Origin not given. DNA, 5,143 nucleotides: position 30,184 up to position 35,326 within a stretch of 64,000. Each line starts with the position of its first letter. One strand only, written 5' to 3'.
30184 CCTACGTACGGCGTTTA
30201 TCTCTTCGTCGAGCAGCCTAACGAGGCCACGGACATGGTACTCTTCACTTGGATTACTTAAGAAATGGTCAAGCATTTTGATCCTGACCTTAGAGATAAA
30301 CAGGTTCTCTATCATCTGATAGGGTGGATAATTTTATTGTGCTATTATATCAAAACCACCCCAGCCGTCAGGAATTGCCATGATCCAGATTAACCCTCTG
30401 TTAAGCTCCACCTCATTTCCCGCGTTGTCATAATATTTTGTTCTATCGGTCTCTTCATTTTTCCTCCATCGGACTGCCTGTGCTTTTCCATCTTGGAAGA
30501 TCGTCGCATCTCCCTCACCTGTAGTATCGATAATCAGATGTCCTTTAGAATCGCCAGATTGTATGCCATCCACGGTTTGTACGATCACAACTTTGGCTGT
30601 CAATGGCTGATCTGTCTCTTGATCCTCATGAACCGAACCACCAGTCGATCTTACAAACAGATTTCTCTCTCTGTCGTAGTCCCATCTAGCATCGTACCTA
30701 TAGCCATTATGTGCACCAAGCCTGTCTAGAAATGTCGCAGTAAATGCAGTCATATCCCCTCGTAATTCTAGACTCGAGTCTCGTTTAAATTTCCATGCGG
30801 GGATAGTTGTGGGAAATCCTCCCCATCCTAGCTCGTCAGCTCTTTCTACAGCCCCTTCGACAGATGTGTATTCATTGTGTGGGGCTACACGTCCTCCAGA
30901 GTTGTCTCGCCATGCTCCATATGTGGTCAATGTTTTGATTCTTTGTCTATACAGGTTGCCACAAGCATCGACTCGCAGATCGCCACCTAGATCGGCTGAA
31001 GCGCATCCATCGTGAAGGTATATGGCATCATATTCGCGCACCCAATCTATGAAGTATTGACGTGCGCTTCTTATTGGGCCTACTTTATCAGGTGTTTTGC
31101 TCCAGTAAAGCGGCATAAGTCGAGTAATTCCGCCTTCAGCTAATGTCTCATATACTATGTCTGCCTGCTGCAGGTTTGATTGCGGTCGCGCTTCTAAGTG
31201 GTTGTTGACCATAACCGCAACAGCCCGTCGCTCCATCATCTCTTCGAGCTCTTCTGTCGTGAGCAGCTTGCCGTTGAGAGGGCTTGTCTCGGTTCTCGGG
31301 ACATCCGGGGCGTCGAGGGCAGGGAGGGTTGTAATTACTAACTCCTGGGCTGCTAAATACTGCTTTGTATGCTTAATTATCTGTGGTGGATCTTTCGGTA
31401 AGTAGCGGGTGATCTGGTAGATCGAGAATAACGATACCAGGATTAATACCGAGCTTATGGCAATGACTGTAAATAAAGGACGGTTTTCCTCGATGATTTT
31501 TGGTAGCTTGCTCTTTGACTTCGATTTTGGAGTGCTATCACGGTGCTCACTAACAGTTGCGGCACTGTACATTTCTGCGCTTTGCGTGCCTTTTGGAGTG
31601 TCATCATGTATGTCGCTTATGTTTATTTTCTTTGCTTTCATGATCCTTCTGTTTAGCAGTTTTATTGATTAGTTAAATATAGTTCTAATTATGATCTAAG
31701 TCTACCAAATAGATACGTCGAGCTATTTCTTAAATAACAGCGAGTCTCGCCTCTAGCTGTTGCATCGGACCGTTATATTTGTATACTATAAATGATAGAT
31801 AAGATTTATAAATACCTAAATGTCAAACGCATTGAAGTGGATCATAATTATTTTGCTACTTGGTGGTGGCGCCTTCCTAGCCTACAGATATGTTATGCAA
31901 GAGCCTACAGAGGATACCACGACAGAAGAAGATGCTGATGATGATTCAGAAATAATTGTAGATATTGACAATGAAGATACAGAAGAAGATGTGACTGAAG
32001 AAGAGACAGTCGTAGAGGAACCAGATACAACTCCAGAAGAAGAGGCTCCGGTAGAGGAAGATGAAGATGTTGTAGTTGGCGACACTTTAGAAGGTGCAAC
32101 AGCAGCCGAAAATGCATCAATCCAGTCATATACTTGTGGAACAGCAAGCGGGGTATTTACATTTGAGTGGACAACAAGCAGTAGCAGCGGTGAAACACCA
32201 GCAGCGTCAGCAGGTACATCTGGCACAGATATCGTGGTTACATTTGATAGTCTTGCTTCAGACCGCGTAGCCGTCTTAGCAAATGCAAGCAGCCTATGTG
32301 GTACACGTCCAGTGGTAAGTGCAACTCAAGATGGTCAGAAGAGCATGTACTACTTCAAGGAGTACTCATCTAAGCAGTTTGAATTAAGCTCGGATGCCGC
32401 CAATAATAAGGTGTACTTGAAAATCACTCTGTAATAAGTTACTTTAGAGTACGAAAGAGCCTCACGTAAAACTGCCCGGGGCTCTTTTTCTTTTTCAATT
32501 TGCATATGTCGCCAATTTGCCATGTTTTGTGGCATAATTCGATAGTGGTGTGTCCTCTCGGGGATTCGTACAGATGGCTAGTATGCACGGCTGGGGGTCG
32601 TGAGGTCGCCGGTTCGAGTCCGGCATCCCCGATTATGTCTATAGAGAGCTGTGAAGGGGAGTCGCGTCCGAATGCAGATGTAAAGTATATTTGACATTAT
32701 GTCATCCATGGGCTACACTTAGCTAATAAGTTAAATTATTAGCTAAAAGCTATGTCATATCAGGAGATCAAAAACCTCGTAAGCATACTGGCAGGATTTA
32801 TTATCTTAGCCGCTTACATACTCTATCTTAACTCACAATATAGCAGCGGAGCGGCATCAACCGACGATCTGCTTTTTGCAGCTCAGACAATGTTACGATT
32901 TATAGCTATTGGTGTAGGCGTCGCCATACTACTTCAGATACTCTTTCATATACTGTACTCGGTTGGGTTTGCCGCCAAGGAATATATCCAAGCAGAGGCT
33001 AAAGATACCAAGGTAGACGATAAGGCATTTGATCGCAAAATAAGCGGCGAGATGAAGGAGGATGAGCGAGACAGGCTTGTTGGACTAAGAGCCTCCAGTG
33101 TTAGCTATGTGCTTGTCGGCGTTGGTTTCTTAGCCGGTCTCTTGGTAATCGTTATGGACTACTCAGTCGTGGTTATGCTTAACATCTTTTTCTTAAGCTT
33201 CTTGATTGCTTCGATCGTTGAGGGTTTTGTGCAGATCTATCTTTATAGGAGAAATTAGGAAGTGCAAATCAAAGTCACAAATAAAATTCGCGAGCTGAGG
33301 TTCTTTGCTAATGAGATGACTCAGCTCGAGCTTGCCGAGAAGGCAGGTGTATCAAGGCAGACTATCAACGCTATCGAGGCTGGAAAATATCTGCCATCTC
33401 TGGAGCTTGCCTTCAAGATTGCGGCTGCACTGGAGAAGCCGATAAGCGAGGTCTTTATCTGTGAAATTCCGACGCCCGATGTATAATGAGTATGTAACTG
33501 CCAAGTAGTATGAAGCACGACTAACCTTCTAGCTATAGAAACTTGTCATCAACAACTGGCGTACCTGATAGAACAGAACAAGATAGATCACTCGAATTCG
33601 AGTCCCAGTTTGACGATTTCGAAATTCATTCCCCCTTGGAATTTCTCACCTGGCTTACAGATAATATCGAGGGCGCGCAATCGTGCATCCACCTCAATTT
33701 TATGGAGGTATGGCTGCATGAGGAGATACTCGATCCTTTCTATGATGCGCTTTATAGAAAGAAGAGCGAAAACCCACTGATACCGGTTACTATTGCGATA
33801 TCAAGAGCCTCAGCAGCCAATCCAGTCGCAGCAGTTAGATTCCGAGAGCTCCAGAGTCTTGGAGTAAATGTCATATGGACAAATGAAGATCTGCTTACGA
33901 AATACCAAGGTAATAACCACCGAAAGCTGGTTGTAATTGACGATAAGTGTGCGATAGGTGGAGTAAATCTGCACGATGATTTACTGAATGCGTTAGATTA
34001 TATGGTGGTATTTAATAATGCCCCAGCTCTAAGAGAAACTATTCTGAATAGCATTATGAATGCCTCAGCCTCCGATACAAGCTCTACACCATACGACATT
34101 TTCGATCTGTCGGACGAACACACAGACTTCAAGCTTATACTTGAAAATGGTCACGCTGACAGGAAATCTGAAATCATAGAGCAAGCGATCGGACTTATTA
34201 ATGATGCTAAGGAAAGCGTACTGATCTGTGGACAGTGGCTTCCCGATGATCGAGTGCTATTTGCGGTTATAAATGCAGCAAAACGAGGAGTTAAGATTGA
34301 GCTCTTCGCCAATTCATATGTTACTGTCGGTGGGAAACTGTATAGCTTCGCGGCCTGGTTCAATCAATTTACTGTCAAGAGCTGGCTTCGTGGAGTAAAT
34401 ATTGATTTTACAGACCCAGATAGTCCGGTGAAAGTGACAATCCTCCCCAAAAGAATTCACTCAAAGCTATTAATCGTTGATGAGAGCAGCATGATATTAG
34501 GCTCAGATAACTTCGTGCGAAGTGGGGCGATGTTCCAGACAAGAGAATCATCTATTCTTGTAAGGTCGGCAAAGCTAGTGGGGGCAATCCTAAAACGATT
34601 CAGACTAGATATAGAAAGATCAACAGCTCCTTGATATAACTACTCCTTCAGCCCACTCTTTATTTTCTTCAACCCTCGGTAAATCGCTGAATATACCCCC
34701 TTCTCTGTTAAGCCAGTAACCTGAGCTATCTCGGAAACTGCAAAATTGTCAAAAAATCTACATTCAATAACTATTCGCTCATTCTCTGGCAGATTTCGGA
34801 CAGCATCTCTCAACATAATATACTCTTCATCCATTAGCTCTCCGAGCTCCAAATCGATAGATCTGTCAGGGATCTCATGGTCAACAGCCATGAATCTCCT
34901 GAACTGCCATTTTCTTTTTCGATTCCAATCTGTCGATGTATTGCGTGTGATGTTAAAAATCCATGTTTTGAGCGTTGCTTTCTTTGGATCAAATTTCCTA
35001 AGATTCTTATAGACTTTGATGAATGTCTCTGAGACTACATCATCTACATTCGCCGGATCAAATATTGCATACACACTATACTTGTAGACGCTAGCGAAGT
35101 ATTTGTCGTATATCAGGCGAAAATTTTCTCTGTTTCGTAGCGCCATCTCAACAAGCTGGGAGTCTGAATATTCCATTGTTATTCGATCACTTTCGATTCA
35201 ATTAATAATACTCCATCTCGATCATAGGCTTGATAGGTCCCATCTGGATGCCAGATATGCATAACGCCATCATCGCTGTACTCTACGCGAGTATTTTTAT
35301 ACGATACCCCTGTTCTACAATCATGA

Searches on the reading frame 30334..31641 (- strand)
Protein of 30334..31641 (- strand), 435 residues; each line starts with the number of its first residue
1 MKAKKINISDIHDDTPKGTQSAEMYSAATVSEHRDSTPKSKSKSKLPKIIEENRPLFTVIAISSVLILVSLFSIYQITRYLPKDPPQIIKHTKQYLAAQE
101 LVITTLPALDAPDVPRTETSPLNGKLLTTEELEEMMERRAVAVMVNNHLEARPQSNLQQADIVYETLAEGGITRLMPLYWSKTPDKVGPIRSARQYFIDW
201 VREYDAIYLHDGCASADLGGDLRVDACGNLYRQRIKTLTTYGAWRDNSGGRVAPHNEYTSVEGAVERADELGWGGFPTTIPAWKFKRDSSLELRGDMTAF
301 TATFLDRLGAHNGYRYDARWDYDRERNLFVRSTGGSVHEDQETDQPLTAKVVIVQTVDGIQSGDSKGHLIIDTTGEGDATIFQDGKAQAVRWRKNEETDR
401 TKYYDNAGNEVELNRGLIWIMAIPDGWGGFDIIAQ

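Call 58: search_protein_families(library=pfam, proteins=[window:30334-31641:-], max_evalue=0.001)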
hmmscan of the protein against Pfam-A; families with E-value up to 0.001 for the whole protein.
window:30334-31641:- (435 aa): 2 families
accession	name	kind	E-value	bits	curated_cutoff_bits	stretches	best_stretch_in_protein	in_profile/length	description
PF11258.13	DUF3048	-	3e-41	141.5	25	1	128-272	2-146/148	Protein of unknown function (DUF3048) N-terminal domain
PF17479.7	DUF3048_C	-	6.4e-27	94.6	25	1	316-420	9-114/114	Protein of unknown function (DUF3048) C-terminal domain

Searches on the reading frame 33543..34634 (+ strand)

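Call 59: search_protein_families(library=pfam, proteins=[window:33543-34634:+], max_evalue=0.001)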
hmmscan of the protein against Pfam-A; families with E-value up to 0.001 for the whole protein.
window:33543-34634:+ (363 aa): 2 families
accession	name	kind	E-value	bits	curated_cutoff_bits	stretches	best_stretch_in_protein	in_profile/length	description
PF13091.12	PLDc_2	-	5.9e-20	71.9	27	2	217-354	3-129/132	PLD-like domain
PF00614.28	PLDc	-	3.4e-10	39.9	21.9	1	121-143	1-24/28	Phospholipase D Active site motif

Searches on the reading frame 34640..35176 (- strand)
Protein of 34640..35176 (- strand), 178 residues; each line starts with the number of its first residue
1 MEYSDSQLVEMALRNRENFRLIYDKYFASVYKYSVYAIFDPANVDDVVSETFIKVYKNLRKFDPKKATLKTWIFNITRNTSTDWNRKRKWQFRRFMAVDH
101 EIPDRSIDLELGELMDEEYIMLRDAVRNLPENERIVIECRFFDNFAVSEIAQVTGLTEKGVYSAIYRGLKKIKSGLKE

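Call 59: search_protein_families(library=pfam, proteins=[window:34640-35176:-], max_evalue=0.001)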
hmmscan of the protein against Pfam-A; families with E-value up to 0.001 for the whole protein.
window:34640-35176:- (178 aa): 3 families
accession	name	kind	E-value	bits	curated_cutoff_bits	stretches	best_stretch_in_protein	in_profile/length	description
PF04542.20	Sigma70_r2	-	7.8e-14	51.7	24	1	23-90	2-70/71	Sigma-70 region 2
PF08281.18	Sigma70_r4_2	-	2e-11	43.8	25.7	1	121-172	3-54/54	Sigma-70, region 4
PF04545.22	Sigma70_r4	-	5.6e-07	29.4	24.1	1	127-173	3-49/50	Sigma-70, region 4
